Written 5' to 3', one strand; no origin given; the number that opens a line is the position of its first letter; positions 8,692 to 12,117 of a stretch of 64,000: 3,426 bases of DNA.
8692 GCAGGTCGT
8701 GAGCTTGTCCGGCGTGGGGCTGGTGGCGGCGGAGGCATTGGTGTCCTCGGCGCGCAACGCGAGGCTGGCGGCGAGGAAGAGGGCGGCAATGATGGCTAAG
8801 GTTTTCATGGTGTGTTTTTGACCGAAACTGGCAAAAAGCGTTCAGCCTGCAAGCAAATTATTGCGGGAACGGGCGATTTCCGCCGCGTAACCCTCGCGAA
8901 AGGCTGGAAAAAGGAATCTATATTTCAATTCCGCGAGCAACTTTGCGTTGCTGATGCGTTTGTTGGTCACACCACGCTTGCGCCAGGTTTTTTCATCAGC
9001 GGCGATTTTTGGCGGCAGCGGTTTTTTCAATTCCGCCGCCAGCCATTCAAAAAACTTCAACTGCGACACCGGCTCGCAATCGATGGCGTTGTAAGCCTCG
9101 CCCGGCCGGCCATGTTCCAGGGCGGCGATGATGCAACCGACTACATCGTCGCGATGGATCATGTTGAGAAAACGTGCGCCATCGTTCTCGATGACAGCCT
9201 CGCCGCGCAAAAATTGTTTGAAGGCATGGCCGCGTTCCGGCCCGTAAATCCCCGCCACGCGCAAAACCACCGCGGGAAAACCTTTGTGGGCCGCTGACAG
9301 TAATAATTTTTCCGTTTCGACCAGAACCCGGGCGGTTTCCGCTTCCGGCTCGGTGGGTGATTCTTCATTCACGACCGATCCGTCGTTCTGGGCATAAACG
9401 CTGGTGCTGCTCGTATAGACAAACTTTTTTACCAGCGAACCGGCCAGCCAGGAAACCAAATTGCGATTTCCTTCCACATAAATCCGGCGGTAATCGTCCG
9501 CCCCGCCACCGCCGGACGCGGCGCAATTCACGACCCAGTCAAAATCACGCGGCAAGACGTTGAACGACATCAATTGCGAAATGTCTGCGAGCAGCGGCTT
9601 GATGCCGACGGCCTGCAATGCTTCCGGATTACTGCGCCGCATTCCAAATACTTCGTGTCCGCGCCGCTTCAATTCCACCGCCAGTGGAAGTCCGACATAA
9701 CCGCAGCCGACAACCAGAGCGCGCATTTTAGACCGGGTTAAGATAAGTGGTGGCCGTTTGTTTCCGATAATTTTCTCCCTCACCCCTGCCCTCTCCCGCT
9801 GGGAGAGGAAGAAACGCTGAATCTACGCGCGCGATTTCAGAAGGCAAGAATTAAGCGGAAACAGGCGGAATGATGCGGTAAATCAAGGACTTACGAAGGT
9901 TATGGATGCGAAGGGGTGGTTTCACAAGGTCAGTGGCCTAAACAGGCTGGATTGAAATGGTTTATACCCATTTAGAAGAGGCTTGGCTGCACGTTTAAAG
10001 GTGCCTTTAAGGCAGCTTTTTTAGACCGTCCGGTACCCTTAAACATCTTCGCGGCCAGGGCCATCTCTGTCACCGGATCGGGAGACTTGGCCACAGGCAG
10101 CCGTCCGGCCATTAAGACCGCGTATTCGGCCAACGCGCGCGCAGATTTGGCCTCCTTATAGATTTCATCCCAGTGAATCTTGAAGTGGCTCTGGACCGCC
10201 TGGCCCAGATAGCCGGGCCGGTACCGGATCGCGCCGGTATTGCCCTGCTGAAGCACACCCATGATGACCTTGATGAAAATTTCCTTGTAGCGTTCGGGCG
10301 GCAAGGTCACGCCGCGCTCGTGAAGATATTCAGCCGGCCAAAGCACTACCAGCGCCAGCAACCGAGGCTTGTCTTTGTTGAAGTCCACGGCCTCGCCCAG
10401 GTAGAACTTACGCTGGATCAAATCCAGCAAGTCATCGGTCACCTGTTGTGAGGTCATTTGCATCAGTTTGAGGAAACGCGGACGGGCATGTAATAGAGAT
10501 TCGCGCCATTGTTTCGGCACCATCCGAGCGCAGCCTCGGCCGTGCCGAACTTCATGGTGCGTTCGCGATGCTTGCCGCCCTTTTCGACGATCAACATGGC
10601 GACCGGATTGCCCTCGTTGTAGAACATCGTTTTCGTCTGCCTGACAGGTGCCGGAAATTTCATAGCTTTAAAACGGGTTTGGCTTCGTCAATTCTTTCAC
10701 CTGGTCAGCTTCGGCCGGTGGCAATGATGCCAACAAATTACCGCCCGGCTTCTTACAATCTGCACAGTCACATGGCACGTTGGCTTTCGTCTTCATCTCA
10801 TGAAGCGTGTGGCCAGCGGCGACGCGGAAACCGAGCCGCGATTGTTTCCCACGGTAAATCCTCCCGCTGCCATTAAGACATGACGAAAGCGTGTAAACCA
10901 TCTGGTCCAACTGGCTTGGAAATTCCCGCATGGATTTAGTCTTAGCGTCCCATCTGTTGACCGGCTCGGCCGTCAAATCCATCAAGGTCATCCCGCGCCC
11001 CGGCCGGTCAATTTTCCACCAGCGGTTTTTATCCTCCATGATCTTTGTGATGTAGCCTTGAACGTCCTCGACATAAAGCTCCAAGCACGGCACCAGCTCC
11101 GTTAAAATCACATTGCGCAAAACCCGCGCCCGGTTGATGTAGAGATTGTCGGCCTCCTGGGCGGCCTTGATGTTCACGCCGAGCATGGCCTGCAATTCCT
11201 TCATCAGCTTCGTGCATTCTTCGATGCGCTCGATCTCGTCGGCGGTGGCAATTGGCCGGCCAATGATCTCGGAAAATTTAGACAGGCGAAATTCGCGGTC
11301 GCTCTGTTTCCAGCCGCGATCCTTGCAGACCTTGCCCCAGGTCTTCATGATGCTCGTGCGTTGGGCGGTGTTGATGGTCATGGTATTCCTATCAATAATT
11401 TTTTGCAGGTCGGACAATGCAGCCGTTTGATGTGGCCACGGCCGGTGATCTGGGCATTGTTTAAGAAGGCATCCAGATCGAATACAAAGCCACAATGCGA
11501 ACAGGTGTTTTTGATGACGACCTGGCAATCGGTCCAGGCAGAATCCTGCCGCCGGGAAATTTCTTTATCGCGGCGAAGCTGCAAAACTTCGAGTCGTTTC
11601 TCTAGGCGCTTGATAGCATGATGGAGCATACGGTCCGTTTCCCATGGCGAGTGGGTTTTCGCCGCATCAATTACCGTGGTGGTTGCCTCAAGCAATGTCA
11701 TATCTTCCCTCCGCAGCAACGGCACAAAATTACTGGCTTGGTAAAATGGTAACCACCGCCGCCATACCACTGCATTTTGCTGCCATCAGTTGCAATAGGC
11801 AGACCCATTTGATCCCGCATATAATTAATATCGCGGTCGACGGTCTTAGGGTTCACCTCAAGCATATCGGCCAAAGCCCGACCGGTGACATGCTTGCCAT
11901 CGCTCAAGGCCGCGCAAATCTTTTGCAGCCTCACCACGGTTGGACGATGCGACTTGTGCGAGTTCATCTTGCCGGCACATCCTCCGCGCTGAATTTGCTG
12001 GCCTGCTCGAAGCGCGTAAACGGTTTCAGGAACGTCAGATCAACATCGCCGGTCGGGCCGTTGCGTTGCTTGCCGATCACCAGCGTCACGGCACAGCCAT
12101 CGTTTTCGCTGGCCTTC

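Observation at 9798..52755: Complete Mu-like transposable prophage with mappable ends, end-site repeats and target-site duplication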

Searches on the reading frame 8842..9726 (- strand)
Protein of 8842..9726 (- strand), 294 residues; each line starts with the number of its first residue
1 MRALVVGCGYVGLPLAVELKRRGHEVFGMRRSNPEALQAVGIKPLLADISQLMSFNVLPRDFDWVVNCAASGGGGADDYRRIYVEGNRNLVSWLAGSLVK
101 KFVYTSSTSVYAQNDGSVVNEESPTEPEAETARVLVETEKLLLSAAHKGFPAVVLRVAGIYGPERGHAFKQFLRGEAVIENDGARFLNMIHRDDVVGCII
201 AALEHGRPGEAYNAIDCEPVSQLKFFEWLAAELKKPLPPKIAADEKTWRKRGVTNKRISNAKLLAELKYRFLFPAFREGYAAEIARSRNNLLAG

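Call 25: find_encoding_contigs(protein=window:8842-9726:-, flank=6000, max_places=8)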
Protein window:8842-9726:- (294 aa): 1 contig read that carries it; 1 place shown.
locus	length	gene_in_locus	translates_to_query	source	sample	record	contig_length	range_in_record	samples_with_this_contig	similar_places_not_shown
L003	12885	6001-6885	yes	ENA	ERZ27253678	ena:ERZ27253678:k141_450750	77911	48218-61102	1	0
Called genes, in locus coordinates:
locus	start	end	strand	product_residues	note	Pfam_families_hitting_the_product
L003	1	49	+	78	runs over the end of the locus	-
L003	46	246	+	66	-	-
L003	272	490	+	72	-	-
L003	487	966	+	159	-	-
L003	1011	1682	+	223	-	PF13599:Pentapeptide_4 (faint), PF13576:Pentapeptide_3 (weak)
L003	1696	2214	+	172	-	-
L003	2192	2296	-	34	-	-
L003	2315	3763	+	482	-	PF00772:DnaB, PF03796:DnaB_C, PF13481:AAA_25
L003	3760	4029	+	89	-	PF08279:HTH_11 (weak)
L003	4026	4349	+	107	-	-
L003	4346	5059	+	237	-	-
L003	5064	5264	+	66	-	-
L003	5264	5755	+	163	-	-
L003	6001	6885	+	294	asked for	PF01073:3Beta_HSD (weak), PF01370:Epimerase, PF04321:RmlD_sub_bind (weak), PF13460:NAD_binding_10 (weak)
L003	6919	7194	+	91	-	-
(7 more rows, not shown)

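Call 77: find_homologous_proteins(query=window:8842-9726:-, max_evalue=1e-40)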
Query window:8842-9726:- (294 aa): 5684 proteins with E <= 1e-40 among 8000 candidates; the best 120 are listed.
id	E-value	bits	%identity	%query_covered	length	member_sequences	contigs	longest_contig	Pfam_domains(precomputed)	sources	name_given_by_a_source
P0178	9.0e-194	660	100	100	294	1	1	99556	PF04321.24,PF01073.26,PF13460.13,PF01370.28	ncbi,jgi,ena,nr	ncbi:MAG TPA: SDR family oxidoreductase [Candidatus Sulfotelmatobacter sp.]|nr:SDR family oxidoreduc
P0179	1.6e-167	574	86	100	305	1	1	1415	PF04321.24,PF01073.26,PF13460.13,PF01370.28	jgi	-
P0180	1.7e-160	551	89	92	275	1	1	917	PF01073.26,PF13460.13,PF01370.28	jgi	jgi:nucleoside-diphosphate-sugar epimerase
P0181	1.1e-157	542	81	100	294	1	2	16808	PF04321.24,PF01073.26,PF13460.13,PF01370.28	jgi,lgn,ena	jgi:nucleoside-diphosphate-sugar epimerase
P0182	1.7e-149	515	81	98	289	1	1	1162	PF04321.24,PF01073.26,PF07993.19,PF13460.13,PF01370.28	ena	-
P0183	1.4e-144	499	79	97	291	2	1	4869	PF04321.24,PF13460.13,PF03721.21,PF01370.28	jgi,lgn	jgi:nucleoside-diphosphate-sugar epimerase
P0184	5.1e-141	487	73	100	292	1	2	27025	PF04321.24,PF01073.26,PF13460.13,PF01370.28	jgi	jgi:nucleoside-diphosphate-sugar epimerase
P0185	1.1e-140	486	74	97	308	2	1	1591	PF04321.24,PF01073.26,PF13460.13,PF01370.28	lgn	-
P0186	1.1e-140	486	76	97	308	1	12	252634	PF04321.24,PF01073.26,PF13460.13,PF01370.28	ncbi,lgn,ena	-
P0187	1.2e-139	482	74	99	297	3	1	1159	PF04321.24,PF01073.26,PF13460.13,PF01370.28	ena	-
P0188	3.7e-139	481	74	99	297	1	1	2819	PF04321.24,PF01073.26,PF13460.13,PF01370.28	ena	-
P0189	4.9e-139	480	74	99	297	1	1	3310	PF04321.24,PF01073.26,PF13460.13,PF01370.28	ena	-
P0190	1.1e-138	479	73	99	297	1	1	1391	PF04321.24,PF01073.26,PF13460.13,PF03721.21,PF01370.28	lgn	-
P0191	1.8e-138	479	72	99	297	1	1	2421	PF04321.24,PF01073.26,PF13460.13,PF01370.28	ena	-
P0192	4.3e-138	477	75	97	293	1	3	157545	PF04321.24,PF01073.26,PF13460.13,PF01370.28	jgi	jgi:nucleoside-diphosphate-sugar epimerase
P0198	3.6e-137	474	73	99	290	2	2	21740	PF04321.24,PF01370.28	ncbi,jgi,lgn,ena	jgi:nucleoside-diphosphate-sugar epimerase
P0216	2.0e-135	469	74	97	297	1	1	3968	PF04321.24,PF01073.26,PF13460.13,PF01370.28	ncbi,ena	-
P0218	2.7e-135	468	75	97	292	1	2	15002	PF04321.24,PF01073.26,PF13460.13,PF01370.28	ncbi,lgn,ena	-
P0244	8.1e-134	463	71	97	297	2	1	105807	PF04321.24,PF01073.26,PF13460.13,PF01370.28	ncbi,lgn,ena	-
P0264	5.5e-133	461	73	97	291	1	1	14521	PF04321.24,PF01073.26,PF13460.13,PF01370.28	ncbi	-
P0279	1.0e-132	460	73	97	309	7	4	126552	PF04321.24,PF01073.26,PF13460.13,PF01370.28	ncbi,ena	-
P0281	1.4e-132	459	70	99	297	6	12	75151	PF04321.24,PF16363.12,PF01073.26,PF13460.13,PF01370.28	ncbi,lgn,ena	-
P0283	1.6e-132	459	71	97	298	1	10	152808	PF04321.24,PF01073.26,PF13460.13,PF01370.28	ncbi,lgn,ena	-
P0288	2.3e-132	459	71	97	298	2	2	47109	PF04321.24,PF01073.26,PF13460.13,PF01370.28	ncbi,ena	-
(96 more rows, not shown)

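Call 78: find_encoding_contigs(protein=P0181, flank=5000, max_places=2)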
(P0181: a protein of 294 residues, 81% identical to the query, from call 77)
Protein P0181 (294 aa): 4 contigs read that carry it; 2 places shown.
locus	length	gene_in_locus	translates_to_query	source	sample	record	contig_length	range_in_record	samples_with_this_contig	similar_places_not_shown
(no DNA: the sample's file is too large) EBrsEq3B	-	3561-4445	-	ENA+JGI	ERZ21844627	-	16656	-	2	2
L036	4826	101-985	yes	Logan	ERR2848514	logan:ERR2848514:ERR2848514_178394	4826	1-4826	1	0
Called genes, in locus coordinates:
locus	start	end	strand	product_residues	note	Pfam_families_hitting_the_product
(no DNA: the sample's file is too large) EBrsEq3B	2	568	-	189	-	?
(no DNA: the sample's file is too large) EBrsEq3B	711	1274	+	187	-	PF05258:DciA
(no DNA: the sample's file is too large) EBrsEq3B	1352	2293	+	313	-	PF02541:Ppx-GppA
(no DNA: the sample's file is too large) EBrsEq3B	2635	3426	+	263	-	PF02548:Pantoate_transf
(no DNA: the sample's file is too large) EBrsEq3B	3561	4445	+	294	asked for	PF01073:3Beta_HSD, PF01370:Epimerase, PF04321:RmlD_sub_bind (weak), PF13460:NAD_binding_10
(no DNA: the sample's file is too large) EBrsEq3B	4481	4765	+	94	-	PF04945:YHS (weak)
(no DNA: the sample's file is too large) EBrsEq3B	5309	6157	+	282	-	PF19335:HMBD, PF25975:CzcB_C (weak), PF25989:YknX_C (weak)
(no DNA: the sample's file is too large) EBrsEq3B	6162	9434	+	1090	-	PF00873:ACR_tran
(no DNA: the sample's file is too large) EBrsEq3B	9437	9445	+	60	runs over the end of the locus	-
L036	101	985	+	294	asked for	PF01073:3Beta_HSD, PF01370:Epimerase, PF04321:RmlD_sub_bind (weak), PF13460:NAD_binding_10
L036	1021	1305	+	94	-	PF04945:YHS (weak)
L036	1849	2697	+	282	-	PF19335:HMBD, PF25975:CzcB_C (weak), PF25989:YknX_C (weak)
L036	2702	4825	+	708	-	?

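Call 79: find_encoding_contigs(protein=P0186, flank=5000, max_places=2)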
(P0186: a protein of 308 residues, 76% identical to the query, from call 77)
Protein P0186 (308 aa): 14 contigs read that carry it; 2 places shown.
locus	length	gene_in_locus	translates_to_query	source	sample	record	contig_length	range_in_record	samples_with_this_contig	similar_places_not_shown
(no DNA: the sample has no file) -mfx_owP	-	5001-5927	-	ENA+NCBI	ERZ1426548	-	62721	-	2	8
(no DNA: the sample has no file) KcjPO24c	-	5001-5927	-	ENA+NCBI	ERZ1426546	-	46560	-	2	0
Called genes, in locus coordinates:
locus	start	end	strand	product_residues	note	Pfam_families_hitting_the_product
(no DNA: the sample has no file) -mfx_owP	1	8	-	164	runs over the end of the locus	-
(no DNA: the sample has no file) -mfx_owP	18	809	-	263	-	-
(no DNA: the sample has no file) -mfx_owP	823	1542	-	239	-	-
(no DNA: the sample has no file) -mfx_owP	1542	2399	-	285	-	PF02401:LYTB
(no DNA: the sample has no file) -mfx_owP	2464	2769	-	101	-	PF01022:HTH_5, PF01047:MarR (faint), PF12840:HTH_20, PF13412:HTH_24 (weak), PF13601:HTH_34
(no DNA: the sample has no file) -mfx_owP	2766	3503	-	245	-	-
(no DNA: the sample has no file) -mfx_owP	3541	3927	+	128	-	PF05258:DciA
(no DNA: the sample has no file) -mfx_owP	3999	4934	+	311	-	PF02541:Ppx-GppA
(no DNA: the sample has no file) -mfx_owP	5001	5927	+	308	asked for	PF01073:3Beta_HSD, PF01370:Epimerase, PF04321:RmlD_sub_bind, PF13460:NAD_binding_10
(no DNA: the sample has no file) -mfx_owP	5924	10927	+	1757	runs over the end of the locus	PF00082:Peptidase_S8, PF16656:Pur_ac_phosph_N (weak)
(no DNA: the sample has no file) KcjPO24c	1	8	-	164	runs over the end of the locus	-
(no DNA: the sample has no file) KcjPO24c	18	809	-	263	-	-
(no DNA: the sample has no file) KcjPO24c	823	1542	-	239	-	-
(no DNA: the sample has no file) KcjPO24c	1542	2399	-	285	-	PF02401:LYTB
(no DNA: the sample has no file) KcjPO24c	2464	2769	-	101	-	PF01022:HTH_5, PF01047:MarR (faint), PF12840:HTH_20, PF13412:HTH_24 (weak), PF13601:HTH_34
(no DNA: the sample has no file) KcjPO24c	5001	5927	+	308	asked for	PF01073:3Beta_HSD, PF01370:Epimerase, PF04321:RmlD_sub_bind, PF13460:NAD_binding_10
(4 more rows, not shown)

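Call 84: list_cluster_members(proteins=[P0186, P0198, P0216, P0218, P0244, P0264, P0279, P0281, P0283, P0288])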
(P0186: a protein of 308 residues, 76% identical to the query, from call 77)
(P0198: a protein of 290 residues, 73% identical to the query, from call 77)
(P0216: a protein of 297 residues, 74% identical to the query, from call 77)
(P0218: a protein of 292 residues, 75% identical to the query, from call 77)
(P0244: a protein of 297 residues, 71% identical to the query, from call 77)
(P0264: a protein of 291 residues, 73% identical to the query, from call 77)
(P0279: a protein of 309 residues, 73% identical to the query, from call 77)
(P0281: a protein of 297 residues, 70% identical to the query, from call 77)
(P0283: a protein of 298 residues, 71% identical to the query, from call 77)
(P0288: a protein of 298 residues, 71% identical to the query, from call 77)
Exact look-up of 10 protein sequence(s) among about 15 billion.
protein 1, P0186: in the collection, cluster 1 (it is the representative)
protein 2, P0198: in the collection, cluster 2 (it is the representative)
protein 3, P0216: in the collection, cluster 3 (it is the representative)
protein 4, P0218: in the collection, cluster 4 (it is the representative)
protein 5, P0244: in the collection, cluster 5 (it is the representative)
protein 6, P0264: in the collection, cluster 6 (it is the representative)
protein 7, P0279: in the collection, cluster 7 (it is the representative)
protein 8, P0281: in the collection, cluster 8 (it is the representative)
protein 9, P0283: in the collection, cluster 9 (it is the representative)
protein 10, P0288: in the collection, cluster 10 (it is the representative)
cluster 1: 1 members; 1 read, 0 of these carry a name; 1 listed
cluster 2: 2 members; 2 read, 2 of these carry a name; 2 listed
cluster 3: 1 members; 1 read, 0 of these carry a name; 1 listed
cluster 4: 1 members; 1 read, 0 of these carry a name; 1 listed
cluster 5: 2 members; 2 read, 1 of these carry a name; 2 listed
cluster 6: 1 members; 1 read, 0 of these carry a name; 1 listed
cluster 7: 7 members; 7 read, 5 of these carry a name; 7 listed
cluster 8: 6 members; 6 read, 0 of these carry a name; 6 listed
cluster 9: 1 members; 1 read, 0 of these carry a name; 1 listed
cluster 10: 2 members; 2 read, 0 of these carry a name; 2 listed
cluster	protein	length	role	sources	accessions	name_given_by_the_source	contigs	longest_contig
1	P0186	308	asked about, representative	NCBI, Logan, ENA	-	-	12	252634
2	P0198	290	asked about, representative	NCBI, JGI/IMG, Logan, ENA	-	nucleoside-diphosphate-sugar epimerase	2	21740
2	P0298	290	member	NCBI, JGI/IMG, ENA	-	nucleoside-diphosphate-sugar epimerase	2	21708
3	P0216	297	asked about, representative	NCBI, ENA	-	-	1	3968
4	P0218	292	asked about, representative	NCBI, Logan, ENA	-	-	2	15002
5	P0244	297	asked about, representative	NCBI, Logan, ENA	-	-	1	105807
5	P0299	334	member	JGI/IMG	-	nucleoside-diphosphate-sugar epimerase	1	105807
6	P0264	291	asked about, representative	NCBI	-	-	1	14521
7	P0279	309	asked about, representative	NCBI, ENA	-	-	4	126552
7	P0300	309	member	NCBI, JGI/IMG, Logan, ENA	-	nucleoside-diphosphate-sugar epimerase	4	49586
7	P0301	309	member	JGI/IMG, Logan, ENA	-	nucleoside-diphosphate-sugar epimerase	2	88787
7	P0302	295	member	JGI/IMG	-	nucleoside-diphosphate-sugar epimerase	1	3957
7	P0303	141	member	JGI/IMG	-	nucleoside-diphosphate-sugar epimerase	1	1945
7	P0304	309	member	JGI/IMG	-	nucleoside-diphosphate-sugar epimerase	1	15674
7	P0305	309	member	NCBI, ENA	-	-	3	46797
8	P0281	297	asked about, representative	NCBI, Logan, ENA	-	-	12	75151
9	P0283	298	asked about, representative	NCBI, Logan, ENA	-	-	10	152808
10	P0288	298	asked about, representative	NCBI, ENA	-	-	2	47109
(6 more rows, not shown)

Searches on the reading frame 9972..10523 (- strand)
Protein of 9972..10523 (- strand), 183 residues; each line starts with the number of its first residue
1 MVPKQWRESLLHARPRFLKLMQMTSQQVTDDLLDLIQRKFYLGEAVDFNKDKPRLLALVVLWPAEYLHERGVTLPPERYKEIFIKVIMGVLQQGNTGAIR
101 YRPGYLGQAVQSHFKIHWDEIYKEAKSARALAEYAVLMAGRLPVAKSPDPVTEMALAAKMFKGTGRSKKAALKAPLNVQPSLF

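Call 10: search_protein_families(library=pfam, proteins=[window:9972-10523:-], max_evalue=0.01)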
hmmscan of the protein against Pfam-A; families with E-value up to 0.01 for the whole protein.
window:9972-10523:- (183 aa): 0 families

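Call 12: search_protein_families(library=phrogs, proteins=[window:9972-10523:-], max_evalue=0.01)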
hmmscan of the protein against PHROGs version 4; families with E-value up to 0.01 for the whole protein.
window:9972-10523:- (183 aa): 0 families

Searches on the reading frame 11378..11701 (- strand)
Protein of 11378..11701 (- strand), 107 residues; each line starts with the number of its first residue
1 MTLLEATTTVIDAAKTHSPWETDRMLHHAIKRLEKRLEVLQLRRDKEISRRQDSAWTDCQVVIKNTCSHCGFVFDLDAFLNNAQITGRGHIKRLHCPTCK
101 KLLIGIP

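Call 124: search_protein_families(library=phrogs, proteins=[window:11378-11701:-], max_evalue=0.01)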
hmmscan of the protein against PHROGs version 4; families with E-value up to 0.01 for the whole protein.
window:11378-11701:- (107 aa): 1 family
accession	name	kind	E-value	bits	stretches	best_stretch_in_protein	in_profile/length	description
phrog_1257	-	moron, auxiliary metabolic gene and host takeover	0.00054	21.2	1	66-101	33-66/97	ribosome associated inhibitor A; zinc finger domain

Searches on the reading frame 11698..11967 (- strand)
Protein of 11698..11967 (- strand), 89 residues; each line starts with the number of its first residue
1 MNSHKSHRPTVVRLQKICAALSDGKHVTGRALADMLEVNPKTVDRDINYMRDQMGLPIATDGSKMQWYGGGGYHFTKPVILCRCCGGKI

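Call 124: search_protein_families(library=phrogs, proteins=[window:11698-11967:-], max_evalue=0.01)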
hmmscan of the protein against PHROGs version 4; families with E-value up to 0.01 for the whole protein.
window:11698-11967:- (89 aa): 1 family
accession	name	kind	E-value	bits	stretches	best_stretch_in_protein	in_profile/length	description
phrog_13105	-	unknown function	3.5e-05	24.5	1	12-64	5-56/239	-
